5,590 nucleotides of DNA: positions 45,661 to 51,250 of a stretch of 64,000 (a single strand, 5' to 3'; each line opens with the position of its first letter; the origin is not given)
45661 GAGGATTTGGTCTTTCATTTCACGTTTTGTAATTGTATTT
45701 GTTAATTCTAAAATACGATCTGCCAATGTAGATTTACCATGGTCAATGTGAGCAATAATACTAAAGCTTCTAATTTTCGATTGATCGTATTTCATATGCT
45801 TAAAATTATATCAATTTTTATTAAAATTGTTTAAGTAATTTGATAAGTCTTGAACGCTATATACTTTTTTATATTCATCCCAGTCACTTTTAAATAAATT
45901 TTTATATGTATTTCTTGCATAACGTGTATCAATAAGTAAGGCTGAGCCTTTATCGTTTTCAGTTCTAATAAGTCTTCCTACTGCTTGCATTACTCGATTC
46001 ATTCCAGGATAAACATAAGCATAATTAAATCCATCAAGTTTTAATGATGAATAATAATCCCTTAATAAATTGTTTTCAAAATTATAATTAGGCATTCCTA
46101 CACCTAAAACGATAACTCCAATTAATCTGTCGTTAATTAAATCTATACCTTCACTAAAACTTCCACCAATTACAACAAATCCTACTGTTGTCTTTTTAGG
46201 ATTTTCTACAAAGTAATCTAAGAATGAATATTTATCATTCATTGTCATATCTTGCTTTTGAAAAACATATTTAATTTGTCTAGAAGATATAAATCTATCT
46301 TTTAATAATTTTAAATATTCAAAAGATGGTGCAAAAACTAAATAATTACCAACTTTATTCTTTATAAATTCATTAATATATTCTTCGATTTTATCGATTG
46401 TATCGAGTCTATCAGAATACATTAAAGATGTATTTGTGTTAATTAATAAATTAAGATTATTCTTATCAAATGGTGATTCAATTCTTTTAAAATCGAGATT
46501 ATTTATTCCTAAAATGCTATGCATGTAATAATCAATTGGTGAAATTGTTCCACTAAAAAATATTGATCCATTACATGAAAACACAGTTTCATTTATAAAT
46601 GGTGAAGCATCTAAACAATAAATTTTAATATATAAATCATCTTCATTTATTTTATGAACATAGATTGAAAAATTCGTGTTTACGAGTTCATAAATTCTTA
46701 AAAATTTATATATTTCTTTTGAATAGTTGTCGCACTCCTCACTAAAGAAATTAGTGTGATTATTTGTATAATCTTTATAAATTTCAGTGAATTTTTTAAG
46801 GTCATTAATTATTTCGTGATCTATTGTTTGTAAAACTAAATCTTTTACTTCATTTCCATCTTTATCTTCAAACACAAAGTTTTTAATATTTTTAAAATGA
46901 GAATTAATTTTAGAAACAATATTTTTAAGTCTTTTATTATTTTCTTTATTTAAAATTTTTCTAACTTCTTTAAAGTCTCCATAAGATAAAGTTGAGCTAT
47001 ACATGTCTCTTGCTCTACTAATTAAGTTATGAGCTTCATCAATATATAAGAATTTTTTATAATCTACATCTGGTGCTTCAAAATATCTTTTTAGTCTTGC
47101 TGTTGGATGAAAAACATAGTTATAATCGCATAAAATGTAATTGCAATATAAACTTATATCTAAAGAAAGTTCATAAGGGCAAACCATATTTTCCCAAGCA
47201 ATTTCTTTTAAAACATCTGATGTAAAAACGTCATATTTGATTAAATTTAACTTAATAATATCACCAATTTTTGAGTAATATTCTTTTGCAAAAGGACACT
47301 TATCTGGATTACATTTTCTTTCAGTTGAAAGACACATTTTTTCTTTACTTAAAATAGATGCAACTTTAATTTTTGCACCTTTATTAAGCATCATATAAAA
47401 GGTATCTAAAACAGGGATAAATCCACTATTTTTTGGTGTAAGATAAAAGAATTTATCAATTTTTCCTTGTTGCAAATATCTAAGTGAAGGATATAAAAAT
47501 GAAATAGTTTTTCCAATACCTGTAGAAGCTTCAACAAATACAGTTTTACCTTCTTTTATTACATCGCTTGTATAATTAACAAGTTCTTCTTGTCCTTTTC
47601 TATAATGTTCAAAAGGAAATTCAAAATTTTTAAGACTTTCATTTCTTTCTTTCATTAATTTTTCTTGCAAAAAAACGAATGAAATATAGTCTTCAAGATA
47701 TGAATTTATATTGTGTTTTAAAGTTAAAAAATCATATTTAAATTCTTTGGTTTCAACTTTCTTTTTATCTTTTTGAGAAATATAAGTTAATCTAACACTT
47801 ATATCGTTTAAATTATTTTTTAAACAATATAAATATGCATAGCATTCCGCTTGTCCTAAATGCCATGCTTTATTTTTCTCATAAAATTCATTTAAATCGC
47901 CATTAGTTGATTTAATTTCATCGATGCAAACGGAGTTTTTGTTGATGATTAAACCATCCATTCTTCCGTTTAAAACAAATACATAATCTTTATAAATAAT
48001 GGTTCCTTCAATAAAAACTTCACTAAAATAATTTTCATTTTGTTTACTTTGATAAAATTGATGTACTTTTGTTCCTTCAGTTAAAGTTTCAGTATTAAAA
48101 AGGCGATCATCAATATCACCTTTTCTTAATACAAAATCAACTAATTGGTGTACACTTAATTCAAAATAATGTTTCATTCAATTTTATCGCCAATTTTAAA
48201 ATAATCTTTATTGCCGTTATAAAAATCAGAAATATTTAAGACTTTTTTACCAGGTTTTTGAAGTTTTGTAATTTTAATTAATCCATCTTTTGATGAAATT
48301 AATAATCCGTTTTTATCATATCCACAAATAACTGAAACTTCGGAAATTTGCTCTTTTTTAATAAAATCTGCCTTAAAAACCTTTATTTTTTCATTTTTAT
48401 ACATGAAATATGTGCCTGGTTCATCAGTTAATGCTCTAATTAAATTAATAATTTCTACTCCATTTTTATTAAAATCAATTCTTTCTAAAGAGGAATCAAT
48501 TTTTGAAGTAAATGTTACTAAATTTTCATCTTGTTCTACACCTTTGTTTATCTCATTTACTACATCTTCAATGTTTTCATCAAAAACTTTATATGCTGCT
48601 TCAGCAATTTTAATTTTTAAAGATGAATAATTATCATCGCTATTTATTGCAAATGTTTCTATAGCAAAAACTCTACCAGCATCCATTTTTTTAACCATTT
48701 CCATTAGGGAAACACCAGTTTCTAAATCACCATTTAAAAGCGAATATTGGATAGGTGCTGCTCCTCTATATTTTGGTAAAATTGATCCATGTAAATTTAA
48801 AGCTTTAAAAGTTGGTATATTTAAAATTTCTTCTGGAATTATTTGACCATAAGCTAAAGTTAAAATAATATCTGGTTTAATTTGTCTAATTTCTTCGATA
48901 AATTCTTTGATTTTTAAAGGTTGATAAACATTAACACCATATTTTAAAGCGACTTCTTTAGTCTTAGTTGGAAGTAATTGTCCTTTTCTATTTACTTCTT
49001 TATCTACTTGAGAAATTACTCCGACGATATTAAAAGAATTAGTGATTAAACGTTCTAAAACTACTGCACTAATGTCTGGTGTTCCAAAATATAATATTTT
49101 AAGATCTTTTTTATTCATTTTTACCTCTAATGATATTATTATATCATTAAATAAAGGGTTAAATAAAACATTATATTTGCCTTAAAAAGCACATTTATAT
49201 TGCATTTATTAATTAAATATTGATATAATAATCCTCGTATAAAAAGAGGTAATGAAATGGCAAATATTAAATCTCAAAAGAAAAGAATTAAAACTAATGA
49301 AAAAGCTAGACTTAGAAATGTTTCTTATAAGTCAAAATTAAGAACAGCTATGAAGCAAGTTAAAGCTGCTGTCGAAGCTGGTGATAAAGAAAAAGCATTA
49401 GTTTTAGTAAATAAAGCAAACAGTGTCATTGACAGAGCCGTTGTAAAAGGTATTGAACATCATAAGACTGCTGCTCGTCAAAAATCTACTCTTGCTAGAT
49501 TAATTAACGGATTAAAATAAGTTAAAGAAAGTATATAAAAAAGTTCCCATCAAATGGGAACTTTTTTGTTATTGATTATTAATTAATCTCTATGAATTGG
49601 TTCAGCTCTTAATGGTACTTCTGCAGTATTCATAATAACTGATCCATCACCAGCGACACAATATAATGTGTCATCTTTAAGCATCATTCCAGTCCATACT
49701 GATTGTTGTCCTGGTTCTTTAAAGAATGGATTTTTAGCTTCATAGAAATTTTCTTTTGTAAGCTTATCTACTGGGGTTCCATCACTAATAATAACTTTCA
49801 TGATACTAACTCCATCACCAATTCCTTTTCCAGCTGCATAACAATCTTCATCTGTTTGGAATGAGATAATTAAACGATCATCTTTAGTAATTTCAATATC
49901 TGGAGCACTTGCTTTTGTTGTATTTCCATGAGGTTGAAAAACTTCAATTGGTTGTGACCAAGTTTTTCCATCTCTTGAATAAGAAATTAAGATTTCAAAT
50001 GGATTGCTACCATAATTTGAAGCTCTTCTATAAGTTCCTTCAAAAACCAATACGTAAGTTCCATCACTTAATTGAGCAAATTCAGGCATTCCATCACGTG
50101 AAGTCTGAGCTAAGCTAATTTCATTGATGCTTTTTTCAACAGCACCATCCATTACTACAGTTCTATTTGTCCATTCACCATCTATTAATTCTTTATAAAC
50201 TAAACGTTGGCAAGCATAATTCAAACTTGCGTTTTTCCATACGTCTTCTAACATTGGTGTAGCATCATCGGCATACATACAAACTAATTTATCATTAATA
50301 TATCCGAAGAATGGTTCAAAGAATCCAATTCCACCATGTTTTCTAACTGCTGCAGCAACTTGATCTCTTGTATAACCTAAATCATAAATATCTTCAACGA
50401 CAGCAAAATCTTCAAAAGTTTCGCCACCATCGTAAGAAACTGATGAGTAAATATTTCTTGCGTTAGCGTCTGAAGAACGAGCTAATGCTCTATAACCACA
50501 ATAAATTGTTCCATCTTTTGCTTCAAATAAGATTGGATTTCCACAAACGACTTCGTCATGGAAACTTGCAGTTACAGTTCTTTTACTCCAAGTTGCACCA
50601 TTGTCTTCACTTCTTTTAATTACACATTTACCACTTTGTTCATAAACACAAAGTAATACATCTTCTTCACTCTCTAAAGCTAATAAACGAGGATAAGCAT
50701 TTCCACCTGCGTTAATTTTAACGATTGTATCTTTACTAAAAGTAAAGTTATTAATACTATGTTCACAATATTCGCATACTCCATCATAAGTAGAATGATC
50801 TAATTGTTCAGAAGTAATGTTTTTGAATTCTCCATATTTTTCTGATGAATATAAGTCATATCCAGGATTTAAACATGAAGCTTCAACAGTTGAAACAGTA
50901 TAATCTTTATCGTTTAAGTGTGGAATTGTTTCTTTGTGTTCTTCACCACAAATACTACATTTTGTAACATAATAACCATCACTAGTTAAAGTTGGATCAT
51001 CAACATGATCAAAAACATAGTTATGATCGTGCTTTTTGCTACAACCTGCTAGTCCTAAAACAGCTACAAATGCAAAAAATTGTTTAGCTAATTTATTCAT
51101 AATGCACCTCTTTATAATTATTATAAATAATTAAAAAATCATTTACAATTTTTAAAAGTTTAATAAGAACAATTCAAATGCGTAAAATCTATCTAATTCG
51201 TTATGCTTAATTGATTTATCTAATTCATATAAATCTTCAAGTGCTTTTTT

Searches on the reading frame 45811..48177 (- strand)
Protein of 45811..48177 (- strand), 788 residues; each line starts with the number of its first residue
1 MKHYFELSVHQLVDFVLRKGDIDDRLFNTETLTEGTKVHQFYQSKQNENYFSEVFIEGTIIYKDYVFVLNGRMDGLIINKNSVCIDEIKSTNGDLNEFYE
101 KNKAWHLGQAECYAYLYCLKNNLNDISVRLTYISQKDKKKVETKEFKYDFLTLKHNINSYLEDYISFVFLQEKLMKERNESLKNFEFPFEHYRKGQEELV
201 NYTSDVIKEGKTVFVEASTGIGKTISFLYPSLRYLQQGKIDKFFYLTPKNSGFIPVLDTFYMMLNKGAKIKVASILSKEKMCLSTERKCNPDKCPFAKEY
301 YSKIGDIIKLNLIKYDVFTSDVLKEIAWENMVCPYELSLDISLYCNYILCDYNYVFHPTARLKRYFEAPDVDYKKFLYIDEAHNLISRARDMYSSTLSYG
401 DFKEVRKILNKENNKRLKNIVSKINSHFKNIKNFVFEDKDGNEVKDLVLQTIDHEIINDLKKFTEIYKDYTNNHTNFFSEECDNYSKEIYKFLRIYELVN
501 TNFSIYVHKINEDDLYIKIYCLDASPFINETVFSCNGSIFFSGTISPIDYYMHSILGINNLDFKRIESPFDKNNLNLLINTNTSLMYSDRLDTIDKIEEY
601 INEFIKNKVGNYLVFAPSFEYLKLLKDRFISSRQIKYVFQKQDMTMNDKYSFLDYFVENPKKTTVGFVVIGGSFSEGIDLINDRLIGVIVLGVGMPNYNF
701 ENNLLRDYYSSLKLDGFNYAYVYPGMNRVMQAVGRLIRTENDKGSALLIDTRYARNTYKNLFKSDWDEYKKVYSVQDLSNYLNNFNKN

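Call 8: search_protein_families(library=pfam, proteins=[window:45811-48177:-])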
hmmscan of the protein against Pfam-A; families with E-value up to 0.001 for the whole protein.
window:45811-48177:- (788 aa): 4 families
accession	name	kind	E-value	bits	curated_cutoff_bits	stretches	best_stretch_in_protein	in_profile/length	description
PF13307.12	Helicase_C_2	-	3.2e-37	128.6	25.3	1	602-767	2-168/170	Helicase C-terminal domain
PF06733.21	DEAD_2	-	3.8e-12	46.6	21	1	277-398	53-168/172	DEAD_2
PF00270.35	DEAD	-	9.2e-08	32.4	26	1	205-281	9-85/167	DEAD/DEAH box helicase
PF04851.21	ResIII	-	5.4e-05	23.6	22.5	1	192-412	4-150/164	Type III restriction enzyme, res subunit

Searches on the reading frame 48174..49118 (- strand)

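Call 45: search_protein_families(library=pfam, max_evalue=0.01, proteins=[window:48174-49118:-])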
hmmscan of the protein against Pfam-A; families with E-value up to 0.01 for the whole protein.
window:48174-49118:- (314 aa): 2 families
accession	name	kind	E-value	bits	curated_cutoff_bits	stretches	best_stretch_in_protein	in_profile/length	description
PF00551.24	Formyl_trans_N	-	3.4e-31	108.8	26.1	1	7-180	2-178/181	Formyl transferase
PF02911.23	Formyl_trans_C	-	1.6e-22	80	21.1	1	206-303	1-99/100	Formyl transferase, C-terminal domain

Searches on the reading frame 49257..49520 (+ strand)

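Call 32: search_protein_families(library=pfam, max_evalue=0.01, proteins=[window:49257-49520:+])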
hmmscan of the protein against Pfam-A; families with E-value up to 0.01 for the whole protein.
window:49257-49520:+ (87 aa): 2 families
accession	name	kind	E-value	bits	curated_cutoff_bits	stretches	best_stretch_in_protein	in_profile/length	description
PF01649.23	Ribosomal_S20p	-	6e-29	101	29.5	1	2-84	1-83/83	Ribosomal protein S20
PF10602.15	RPN7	-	0.0058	16.8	29.6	1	8-61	53-106/174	26S proteasome subunit RPN7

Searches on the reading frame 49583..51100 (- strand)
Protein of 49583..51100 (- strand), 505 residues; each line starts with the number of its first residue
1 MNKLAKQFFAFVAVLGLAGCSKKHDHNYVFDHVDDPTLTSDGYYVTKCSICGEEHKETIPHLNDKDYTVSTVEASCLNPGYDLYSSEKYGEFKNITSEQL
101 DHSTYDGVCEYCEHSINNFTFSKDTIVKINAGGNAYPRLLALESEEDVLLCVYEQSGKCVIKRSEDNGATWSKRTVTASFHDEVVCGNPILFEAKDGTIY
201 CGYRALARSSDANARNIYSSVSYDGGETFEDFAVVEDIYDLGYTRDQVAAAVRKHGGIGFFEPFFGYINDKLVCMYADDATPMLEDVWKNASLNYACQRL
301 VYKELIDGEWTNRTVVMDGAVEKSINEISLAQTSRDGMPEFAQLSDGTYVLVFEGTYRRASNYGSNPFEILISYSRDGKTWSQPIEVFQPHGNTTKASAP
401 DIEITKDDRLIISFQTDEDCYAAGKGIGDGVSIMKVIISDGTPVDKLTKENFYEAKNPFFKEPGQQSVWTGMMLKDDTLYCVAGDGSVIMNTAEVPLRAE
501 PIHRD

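Call 45: search_protein_families(library=pfam, max_evalue=0.01, proteins=[window:49583-51100:-])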
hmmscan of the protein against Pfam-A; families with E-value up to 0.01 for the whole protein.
window:49583-51100:- (505 aa): 2 families
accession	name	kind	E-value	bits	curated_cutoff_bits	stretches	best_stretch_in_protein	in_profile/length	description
PF13088.12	BNR_2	-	2.3e-08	34.2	31.4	1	154-231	13-96/277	BNR repeat-like domain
PF02012.26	BNR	-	0.0012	18.9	27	0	163-173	2-12/12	BNR/Asp-box repeat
